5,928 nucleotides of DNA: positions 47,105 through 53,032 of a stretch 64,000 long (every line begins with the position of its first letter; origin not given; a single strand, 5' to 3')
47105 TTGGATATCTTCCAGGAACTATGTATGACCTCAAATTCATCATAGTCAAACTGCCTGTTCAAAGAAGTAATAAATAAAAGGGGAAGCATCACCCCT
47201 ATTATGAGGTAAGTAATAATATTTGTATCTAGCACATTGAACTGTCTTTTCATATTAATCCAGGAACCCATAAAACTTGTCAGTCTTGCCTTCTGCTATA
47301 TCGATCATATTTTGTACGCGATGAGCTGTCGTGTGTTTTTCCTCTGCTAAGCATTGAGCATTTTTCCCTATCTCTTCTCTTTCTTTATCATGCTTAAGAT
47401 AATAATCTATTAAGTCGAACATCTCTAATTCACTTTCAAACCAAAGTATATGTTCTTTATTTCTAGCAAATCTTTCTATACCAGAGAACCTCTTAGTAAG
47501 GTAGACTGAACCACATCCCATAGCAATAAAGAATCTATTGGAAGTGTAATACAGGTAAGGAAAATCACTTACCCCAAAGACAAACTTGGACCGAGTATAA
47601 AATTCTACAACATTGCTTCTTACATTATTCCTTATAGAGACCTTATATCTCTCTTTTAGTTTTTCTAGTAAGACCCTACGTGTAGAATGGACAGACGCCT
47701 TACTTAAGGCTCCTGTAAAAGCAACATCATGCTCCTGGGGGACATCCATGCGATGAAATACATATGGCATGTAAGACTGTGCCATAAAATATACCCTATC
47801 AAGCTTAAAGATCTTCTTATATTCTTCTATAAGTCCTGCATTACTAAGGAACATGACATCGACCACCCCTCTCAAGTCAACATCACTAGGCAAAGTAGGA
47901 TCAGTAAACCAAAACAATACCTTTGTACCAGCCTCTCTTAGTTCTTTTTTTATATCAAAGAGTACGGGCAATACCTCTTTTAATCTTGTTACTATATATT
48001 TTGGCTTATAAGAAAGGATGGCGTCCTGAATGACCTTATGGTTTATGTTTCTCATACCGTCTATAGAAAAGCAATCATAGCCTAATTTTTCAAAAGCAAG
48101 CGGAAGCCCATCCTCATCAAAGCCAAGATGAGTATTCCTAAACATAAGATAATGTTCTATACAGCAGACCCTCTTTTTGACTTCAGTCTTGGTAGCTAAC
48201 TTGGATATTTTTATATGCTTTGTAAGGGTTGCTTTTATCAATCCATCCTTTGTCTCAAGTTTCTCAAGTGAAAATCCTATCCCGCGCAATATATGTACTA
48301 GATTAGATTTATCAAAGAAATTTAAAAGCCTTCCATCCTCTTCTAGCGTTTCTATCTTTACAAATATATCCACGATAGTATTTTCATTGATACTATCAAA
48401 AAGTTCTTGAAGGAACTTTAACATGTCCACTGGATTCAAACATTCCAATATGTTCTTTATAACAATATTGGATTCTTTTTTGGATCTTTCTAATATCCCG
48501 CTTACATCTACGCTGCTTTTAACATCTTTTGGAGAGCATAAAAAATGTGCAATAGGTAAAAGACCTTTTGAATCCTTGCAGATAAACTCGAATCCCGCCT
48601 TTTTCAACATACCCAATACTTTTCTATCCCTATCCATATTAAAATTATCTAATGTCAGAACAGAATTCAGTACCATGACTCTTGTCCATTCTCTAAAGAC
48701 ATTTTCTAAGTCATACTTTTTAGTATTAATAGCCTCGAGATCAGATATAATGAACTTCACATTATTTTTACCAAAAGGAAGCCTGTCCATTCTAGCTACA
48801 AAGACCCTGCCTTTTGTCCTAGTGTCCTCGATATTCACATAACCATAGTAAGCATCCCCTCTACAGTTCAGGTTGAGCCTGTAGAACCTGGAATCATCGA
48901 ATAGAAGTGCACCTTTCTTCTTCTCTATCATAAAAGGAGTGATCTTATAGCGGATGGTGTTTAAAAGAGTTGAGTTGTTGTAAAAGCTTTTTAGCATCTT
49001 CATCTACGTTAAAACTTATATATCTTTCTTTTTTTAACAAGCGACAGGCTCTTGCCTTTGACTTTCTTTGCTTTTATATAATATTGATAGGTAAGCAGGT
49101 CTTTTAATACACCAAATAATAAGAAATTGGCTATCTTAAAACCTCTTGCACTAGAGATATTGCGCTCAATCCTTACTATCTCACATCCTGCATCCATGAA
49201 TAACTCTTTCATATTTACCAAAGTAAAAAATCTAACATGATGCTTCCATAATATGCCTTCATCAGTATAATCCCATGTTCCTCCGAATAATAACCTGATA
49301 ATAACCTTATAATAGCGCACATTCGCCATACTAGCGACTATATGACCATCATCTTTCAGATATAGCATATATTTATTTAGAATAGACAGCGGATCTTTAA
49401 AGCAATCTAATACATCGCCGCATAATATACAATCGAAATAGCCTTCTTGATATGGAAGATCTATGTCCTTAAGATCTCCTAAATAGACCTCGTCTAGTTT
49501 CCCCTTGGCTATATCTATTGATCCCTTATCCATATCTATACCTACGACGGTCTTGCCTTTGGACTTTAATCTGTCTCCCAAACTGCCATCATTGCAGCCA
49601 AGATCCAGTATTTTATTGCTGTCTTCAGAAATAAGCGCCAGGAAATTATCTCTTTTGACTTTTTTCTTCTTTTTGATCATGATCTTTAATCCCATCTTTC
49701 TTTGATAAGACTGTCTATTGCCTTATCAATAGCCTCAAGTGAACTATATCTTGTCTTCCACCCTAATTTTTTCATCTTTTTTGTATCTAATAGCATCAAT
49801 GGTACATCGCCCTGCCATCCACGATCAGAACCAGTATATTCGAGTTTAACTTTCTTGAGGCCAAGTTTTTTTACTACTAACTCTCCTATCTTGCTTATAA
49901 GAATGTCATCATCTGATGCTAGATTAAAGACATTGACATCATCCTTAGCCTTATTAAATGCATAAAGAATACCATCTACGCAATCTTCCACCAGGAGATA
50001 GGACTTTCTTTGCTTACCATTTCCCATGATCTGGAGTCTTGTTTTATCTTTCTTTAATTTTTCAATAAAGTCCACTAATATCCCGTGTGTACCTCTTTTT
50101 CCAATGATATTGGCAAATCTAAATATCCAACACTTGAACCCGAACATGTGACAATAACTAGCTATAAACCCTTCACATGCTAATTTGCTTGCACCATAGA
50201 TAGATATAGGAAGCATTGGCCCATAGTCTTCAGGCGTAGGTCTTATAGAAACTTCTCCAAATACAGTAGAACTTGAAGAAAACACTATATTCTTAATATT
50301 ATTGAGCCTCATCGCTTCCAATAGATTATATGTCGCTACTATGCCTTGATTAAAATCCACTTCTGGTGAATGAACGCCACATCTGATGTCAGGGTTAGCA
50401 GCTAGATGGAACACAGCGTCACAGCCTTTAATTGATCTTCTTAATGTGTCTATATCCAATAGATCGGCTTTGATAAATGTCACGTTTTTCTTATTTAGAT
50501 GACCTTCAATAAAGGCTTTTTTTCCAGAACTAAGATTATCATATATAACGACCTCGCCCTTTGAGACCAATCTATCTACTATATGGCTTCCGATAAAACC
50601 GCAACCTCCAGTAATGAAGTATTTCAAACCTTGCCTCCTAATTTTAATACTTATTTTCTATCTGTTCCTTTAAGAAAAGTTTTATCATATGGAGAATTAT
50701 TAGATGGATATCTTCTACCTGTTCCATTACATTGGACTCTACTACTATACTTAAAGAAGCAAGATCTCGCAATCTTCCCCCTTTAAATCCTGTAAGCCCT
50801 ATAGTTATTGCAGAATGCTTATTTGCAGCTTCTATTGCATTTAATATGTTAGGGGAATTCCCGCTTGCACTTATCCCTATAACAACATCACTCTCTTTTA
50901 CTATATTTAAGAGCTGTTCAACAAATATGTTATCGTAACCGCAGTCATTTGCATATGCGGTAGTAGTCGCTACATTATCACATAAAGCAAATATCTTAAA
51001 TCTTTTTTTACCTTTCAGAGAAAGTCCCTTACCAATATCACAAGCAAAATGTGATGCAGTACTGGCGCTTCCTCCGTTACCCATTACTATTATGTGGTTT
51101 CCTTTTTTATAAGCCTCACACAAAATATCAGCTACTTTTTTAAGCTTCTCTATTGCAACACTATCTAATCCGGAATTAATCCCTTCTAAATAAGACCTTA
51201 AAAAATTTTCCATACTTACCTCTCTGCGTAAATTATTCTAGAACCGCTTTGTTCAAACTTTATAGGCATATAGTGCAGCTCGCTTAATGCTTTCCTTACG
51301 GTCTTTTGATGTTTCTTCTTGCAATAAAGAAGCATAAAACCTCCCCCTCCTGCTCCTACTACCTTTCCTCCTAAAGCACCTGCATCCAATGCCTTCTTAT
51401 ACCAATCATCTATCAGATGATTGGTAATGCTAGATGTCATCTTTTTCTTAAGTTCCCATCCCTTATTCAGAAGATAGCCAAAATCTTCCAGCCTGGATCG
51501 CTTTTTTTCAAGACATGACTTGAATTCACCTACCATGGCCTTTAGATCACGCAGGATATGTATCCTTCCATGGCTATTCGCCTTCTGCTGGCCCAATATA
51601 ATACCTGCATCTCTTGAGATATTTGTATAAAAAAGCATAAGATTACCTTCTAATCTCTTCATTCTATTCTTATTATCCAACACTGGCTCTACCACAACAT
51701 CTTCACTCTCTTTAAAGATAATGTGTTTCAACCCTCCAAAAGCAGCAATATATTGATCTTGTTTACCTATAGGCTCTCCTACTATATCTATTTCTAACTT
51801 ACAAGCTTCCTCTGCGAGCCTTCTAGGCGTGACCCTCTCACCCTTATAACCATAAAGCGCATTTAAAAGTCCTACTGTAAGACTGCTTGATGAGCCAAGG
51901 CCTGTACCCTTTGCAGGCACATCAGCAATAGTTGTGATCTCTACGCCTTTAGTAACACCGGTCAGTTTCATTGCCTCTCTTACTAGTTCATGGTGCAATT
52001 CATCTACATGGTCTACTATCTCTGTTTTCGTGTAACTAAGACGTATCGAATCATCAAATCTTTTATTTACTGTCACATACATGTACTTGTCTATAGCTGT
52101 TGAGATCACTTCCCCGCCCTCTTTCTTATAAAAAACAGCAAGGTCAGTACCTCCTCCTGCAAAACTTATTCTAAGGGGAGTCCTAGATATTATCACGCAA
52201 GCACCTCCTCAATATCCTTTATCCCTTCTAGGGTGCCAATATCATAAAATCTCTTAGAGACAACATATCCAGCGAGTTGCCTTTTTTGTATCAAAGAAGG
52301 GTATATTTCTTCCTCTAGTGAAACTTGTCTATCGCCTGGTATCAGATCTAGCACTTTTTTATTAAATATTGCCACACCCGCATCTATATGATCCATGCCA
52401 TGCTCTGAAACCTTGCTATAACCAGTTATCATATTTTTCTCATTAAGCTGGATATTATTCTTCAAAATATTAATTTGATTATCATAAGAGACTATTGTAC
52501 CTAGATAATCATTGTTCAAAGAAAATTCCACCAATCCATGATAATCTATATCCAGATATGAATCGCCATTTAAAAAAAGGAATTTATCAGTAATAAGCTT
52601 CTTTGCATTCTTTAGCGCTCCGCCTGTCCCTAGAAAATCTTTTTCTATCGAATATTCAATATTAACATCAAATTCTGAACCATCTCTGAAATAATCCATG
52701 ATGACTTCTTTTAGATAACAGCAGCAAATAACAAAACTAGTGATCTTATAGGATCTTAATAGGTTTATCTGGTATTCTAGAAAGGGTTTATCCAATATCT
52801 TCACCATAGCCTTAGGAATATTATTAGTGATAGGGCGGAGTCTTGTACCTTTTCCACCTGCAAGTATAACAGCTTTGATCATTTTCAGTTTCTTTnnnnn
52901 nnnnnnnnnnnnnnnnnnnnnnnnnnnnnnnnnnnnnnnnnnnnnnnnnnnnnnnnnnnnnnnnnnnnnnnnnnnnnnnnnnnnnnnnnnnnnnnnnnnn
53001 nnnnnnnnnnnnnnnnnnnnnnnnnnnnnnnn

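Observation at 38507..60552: GC-rich ~100-nt hairpin repeat family with compensatory base changes; inverted copies bracket the HEXXH gene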

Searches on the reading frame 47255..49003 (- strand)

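Call 91: search_protein_families(library=pfam, proteins=[window:47255-49003:-], max_evalue=0.000001)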
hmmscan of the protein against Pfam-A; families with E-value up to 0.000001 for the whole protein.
window:47255-49003:- (582 aa): 1 family
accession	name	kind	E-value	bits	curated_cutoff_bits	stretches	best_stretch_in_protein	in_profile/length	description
PF13524.12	Glyco_trans_1_2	-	8.5e-21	74.9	25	1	462-568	37-144/144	Glycosyl transferase-like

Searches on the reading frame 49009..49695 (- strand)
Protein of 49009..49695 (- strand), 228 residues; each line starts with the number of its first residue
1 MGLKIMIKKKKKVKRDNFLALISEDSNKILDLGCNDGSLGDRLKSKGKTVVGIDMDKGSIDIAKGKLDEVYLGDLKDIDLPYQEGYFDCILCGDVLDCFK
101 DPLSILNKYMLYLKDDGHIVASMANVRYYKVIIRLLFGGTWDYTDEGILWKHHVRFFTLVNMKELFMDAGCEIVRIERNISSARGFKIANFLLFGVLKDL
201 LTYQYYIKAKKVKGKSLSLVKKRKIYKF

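Call 91: search_protein_families(library=pfam, proteins=[window:49009-49695:-], max_evalue=0.000001)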
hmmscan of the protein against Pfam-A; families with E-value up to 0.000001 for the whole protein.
window:49009-49695:- (228 aa): 6 families
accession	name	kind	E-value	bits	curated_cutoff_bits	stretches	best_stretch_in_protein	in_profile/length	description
PF13489.12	Methyltransf_23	-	7.1e-17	62.1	27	1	18-175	15-163/164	Methyltransferase domain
PF13847.12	Methyltransf_31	-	2.3e-13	50.5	27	1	24-125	2-113/145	Methyltransferase domain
PF08241.18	Methyltransf_11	-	3.1e-13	50.6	21.2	1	30-120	1-94/95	Methyltransferase domain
PF08242.18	Methyltransf_12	-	5.8e-13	49.8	30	1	30-119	1-98/98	Methyltransferase domain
PF13649.12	Methyltransf_25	-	3.8e-10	40.8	27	1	29-117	1-97/97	Methyltransferase domain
PF07021.18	MetW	-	2e-09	37.8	21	1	24-165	12-154/193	Methionine biosynthesis protein MetW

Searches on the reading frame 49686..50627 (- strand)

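Call 91: search_protein_families(library=pfam, proteins=[window:49686-50627:-], max_evalue=0.000001)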
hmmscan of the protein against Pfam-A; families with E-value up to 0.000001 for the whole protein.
window:49686-50627:- (313 aa): 7 families
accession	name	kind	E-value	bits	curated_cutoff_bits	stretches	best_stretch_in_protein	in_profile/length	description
PF01370.27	Epimerase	-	5.8e-46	157.3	20.9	1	4-236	2-239/240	NAD dependent epimerase/dehydratase family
PF16363.11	GDP_Man_Dehyd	-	1.2e-42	147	27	1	4-300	1-329/332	GDP-mannose 4,6 dehydratase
PF01073.25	3Beta_HSD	-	8.6e-19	68.1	22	1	5-230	2-235/280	3-beta hydroxysteroid dehydrogenase/isomerase family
PF02719.21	Polysacc_synt_2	-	2.8e-14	53.5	20.2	1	4-267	2-263/293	Polysaccharide biosynthesis protein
PF13460.12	NAD_binding_10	-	4.3e-12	46.7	27.2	1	7-127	1-106/184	NAD(P)H-binding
PF04321.23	RmlD_sub_bind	-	1.2e-11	44.7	27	1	1-258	1-234/287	RmlD substrate binding domain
PF07993.18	NAD_binding_4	-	1.5e-07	31.3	20.1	0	5-180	1-213/258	Male sterility protein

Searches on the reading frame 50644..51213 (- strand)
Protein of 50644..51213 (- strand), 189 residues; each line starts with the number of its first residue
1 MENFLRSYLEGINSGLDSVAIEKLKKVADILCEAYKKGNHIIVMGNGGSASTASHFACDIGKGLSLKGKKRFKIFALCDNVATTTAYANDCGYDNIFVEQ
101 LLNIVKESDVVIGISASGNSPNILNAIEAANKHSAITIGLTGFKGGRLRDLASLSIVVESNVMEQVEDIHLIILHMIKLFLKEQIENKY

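Call 91: search_protein_families(library=pfam, proteins=[window:50644-51213:-], max_evalue=0.000001)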
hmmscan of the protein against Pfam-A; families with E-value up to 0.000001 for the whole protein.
window:50644-51213:- (189 aa): 2 families
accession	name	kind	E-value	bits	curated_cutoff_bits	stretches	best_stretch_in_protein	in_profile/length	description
PF13580.11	SIS_2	-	4.2e-19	69.4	27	1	17-142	11-138/138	SIS domain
PF01380.27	SIS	-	2.7e-08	34.1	25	0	87-156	33-102/131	SIS domain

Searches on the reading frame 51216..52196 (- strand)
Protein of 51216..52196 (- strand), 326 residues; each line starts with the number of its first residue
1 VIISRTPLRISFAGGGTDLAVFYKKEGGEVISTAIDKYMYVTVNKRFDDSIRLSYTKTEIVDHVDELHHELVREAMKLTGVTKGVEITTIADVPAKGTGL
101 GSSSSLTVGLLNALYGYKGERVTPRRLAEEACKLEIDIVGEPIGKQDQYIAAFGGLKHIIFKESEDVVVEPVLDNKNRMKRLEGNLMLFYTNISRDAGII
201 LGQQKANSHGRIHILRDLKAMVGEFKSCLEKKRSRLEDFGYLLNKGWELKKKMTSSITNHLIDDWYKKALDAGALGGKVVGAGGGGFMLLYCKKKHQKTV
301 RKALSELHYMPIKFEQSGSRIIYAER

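Call 91: search_protein_families(library=pfam, proteins=[window:51216-52196:-], max_evalue=0.000001)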
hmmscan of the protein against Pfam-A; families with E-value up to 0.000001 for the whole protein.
window:51216-52196:- (326 aa): 2 families
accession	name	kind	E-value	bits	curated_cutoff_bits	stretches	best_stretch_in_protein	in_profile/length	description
PF00288.32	GHMP_kinases_N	-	4.2e-14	53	22.3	1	74-155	5-87/87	GHMP kinases N terminal domain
PF08544.19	GHMP_kinases_C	-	3.4e-08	34.2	21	1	233-306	7-81/85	GHMP kinases C terminal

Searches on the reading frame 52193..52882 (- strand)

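Call 92: search_protein_families(library=pfam, proteins=[window:52193-52882:-], max_evalue=0.000001)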
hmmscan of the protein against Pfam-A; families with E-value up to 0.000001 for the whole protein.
window:52193-52882:- (229 aa): 2 families
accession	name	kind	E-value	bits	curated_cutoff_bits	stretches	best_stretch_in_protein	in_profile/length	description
PF00483.29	NTP_transferase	-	1.2e-28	100.7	21.2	1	3-225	1-239/245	Nucleotidyl transferase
PF12804.13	NTP_transf_3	-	6e-09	36.7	27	1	4-109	1-97/160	MobA-like NTP transferase domain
